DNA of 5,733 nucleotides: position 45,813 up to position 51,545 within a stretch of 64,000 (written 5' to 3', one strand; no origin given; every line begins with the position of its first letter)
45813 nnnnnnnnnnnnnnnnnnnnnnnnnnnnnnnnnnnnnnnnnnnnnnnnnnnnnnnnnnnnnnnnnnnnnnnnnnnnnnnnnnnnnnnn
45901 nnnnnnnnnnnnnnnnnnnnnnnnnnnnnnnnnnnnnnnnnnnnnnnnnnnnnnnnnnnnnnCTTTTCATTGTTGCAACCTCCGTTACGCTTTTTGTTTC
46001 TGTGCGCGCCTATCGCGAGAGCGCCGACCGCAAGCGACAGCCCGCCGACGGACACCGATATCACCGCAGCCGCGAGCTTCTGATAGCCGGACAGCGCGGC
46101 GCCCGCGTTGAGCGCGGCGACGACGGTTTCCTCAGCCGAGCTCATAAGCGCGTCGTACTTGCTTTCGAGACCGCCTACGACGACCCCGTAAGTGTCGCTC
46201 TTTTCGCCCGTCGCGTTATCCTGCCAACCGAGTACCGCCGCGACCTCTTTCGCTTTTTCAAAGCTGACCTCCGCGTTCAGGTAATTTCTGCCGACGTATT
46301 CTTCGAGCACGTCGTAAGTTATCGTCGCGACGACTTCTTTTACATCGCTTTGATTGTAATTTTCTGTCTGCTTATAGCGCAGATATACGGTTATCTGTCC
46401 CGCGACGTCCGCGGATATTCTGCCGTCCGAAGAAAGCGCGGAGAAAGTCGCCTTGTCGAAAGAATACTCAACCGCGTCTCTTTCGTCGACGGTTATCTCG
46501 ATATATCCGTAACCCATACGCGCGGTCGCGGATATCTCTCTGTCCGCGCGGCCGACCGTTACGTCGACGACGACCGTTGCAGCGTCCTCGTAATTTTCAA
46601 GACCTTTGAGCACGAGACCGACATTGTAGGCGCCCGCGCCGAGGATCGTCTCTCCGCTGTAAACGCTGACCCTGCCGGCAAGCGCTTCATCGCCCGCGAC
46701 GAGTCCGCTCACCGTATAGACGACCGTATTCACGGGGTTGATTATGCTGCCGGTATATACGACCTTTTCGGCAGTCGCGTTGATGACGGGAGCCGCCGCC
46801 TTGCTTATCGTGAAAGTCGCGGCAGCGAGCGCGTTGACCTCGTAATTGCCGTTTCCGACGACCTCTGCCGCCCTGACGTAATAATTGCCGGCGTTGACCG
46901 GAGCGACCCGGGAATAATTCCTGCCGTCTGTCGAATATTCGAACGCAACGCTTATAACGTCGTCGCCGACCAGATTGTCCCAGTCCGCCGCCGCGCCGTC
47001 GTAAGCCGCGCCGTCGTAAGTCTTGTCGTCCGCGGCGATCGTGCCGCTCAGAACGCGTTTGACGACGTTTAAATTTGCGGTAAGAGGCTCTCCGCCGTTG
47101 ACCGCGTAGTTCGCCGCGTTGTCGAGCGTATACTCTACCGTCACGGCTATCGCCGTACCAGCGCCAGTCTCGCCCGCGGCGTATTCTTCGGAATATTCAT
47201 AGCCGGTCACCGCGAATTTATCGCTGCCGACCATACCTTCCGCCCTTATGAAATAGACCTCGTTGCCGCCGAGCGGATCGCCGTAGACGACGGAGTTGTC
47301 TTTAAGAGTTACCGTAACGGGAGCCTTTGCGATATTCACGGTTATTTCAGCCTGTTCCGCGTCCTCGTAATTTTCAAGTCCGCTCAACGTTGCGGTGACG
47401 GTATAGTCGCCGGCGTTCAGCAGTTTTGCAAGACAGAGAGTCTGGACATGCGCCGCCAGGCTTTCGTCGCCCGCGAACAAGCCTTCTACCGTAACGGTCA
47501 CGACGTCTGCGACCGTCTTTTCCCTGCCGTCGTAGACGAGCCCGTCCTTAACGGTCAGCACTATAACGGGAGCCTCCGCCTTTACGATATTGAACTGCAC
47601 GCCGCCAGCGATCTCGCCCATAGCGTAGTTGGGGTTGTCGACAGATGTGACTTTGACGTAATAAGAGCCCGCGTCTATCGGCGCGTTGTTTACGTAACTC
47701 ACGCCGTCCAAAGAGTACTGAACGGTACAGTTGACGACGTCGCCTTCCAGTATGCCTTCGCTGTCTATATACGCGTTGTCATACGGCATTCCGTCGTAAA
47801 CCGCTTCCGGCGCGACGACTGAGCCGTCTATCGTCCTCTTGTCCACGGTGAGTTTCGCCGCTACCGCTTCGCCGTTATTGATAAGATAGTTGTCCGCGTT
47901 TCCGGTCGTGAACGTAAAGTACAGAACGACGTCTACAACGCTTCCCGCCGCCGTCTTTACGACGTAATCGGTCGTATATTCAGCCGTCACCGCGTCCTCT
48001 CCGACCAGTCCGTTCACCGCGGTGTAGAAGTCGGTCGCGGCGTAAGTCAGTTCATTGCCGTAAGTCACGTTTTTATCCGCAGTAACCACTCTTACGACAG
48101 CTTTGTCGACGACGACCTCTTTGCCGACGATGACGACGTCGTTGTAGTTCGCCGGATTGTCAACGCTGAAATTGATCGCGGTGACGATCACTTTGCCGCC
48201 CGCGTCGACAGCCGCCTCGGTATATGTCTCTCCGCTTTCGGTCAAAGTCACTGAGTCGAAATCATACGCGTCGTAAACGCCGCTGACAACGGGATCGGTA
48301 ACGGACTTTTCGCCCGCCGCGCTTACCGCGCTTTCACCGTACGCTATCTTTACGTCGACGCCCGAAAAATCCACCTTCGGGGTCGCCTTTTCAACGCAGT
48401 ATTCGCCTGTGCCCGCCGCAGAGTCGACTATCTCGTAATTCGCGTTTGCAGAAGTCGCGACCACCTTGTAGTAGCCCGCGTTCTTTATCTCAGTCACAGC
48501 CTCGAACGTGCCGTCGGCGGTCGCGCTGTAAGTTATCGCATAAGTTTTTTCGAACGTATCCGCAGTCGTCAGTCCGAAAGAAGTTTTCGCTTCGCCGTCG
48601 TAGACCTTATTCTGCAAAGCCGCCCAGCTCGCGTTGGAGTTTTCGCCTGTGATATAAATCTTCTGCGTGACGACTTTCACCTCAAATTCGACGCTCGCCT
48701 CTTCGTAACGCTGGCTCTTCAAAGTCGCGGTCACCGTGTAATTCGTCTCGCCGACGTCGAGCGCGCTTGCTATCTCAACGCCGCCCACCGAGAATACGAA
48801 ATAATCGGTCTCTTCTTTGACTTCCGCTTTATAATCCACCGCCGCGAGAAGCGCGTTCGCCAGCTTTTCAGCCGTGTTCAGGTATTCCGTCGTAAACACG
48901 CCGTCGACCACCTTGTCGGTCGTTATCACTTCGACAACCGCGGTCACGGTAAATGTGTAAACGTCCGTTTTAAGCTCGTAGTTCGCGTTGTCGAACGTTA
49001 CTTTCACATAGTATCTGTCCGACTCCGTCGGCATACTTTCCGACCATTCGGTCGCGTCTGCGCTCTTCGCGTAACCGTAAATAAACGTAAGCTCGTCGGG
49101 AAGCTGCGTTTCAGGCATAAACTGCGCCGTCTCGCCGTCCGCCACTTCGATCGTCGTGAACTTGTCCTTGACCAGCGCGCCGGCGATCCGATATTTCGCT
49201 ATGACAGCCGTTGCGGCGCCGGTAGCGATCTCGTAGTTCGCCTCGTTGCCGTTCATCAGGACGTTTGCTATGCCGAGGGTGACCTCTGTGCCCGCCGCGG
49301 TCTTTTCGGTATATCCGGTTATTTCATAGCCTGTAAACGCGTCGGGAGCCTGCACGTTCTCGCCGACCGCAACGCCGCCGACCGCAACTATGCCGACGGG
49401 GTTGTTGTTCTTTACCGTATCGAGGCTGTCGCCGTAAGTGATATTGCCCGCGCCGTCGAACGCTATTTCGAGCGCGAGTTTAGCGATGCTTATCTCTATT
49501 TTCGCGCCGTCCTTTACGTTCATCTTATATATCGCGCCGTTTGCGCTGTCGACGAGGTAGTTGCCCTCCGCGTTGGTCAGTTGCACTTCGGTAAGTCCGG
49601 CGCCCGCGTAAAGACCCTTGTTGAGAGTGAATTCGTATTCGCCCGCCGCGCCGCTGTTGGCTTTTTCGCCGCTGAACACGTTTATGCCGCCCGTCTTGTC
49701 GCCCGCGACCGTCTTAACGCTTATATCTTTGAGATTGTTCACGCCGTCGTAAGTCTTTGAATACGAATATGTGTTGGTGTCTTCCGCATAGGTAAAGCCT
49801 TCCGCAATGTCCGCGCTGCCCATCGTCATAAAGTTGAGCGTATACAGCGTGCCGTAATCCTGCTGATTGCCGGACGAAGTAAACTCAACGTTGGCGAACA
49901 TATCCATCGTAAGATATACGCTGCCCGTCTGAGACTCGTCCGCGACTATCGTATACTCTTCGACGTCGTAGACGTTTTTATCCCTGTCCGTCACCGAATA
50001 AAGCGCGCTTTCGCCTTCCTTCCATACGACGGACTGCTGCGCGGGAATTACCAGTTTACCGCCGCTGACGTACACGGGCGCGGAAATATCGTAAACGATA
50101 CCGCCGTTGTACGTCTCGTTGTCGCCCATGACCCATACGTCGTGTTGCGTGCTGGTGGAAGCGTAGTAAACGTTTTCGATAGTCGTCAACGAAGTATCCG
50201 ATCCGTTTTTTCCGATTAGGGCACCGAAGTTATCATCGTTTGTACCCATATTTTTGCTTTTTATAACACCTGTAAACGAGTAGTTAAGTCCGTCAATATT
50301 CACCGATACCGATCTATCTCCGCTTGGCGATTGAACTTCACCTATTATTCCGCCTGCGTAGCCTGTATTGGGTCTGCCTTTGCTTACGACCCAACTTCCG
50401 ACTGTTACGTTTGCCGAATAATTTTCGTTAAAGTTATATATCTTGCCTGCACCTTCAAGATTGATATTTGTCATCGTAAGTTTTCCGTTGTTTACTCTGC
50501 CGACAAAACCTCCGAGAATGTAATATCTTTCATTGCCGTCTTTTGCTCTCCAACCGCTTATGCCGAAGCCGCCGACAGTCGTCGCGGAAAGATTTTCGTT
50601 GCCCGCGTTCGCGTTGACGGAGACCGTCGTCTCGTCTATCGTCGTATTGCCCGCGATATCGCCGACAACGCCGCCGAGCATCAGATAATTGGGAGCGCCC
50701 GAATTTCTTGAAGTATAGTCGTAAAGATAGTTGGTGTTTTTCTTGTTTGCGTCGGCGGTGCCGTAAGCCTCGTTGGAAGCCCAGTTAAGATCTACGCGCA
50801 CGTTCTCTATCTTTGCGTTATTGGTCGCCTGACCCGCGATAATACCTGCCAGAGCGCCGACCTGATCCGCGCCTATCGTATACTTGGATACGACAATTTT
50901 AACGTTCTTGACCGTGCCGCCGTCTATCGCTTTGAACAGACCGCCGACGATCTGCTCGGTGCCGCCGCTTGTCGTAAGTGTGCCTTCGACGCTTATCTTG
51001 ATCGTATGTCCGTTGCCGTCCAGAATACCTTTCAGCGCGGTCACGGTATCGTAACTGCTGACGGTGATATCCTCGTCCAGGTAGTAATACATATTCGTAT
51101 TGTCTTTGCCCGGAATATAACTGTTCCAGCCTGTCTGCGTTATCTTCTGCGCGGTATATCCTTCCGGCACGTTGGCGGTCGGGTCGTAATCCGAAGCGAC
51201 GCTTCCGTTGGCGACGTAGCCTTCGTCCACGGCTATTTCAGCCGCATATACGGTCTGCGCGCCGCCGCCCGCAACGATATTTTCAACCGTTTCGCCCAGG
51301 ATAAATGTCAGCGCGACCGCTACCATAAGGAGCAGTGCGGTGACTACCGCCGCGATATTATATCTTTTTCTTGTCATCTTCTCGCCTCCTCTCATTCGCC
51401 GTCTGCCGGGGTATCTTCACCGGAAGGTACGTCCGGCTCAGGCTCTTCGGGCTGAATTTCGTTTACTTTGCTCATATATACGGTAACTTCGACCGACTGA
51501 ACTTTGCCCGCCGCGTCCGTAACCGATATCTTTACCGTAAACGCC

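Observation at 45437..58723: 13.2-kb translationally coupled operon: giant lipoprotein, doubly anchored repeat protein and small lipoprotein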

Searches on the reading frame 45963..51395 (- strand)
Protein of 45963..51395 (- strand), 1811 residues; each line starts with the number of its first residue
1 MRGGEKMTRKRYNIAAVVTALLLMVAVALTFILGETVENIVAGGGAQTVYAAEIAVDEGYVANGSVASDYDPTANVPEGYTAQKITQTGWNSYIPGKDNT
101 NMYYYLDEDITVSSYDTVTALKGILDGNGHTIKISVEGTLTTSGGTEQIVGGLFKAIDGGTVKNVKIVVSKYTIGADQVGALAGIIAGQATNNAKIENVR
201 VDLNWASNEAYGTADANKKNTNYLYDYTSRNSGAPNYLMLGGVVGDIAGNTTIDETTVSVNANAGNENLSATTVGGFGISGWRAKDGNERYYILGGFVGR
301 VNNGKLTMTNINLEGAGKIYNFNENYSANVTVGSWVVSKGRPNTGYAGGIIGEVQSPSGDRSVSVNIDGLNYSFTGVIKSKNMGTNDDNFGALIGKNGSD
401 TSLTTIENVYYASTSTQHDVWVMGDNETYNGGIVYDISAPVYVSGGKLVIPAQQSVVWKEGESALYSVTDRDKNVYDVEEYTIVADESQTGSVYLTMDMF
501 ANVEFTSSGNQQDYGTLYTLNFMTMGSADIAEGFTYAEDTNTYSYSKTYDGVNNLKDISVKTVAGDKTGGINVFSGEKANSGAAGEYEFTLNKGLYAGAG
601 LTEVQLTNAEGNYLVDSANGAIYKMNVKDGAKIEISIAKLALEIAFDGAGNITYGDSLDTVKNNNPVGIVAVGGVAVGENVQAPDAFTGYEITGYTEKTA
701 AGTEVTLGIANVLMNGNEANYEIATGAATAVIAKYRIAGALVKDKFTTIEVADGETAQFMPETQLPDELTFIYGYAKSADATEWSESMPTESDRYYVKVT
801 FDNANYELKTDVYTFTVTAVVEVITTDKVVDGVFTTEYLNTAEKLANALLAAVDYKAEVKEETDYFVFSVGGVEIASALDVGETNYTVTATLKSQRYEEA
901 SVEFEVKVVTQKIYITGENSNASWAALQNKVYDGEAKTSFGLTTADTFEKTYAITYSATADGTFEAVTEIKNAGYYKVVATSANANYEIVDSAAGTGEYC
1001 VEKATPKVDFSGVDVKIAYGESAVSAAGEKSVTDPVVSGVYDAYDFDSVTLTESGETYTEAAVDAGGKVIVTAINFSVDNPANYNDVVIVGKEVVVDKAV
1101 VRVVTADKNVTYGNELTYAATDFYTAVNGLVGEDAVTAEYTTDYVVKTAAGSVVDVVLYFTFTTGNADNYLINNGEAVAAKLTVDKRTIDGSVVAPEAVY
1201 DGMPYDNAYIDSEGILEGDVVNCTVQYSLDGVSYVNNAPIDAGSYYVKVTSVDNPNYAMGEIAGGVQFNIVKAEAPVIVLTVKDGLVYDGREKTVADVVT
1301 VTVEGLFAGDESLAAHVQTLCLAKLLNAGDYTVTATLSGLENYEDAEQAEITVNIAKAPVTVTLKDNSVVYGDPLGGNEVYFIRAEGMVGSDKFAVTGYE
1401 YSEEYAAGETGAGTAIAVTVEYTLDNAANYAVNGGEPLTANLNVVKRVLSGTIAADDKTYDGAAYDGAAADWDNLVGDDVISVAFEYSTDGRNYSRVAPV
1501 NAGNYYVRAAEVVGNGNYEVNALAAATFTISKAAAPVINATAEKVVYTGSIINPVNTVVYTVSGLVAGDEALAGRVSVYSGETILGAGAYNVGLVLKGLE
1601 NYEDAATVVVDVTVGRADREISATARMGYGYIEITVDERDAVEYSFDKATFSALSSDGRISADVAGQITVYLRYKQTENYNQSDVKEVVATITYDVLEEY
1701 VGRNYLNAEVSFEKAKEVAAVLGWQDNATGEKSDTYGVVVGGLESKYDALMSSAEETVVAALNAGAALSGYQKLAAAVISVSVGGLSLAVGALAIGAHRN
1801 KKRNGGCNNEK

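Call 7: search_protein_families(library=pfam, proteins=[window:45963-51395:-], max_evalue=0.01)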
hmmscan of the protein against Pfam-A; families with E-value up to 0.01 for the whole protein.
window:45963-51395:- (1811 aa): 0 families

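Call 8: search_protein_families(library=ncbifam, proteins=[window:45963-51395:-], max_evalue=1)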
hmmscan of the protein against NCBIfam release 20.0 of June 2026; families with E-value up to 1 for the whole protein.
window:45963-51395:- (1811 aa): 0 families

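Call 9: search_protein_families(library=pfam, proteins=[window:45963-51395:-], max_evalue=10)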
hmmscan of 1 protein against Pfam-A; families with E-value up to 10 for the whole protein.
window:45963-51395:- (1811 aa): 1 family
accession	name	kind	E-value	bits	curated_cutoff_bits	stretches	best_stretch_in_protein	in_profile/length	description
PF16640.11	Big_3_5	-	0.068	14.2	35.5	1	1299-1355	31-87/88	Bacterial Ig-like domain (group 3)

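Call 13: search_solved_structures(query=window:45963-51395:-, max_evalue=1)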
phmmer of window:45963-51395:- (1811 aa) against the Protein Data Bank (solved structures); distinct sequences matched with E-value up to 1: 0.

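Call 25: find_homologous_proteins(query=window:45963-51395:-, max_evalue=0.001)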
Query window:45963-51395:- (1811 aa): 58 proteins with E <= 0.001 among 8000 candidates.
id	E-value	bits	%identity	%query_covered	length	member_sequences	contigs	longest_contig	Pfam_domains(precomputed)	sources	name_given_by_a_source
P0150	0.0e+0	3809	98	100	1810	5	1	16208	-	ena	-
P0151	0.0e+0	3804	98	100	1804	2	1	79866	-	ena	-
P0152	0.0e+0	3393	88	100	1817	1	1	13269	-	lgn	-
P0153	0.0e+0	3108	80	100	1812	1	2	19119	-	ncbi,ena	-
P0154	0.0e+0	3074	79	100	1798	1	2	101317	-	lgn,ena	-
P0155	0.0e+0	3074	80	100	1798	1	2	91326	-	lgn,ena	-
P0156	0.0e+0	3073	79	100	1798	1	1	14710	-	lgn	-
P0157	0.0e+0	3073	79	100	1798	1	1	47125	-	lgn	-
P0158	0.0e+0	3073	79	100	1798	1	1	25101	-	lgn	-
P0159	0.0e+0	3072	79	100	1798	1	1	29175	-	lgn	-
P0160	0.0e+0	3071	79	100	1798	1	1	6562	-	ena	-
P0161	0.0e+0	3070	79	100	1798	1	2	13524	-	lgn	-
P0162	0.0e+0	3068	79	100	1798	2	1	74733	-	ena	-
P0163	0.0e+0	3067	79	100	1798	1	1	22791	-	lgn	-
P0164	0.0e+0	3067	79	100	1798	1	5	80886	-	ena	-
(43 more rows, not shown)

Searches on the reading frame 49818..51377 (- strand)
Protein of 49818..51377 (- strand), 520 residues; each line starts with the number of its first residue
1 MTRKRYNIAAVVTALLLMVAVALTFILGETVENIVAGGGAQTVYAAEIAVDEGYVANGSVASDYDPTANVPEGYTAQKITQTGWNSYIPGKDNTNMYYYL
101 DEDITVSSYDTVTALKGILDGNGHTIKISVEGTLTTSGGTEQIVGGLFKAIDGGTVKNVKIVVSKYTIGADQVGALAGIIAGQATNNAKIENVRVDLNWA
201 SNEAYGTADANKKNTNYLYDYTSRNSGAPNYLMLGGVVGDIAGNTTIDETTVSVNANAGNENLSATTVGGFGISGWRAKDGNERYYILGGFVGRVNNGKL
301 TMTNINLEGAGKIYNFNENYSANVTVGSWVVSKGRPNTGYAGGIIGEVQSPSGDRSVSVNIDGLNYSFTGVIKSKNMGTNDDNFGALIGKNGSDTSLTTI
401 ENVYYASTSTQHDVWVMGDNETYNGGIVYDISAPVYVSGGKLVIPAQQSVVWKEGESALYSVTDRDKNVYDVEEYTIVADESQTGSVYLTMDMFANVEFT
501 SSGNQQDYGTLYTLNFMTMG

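Call 96: search_solved_structures(query=A5, max_evalue=10)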
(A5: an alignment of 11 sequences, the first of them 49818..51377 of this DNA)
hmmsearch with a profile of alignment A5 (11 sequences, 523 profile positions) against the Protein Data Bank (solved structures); distinct sequences matched with E-value up to 10: 0.
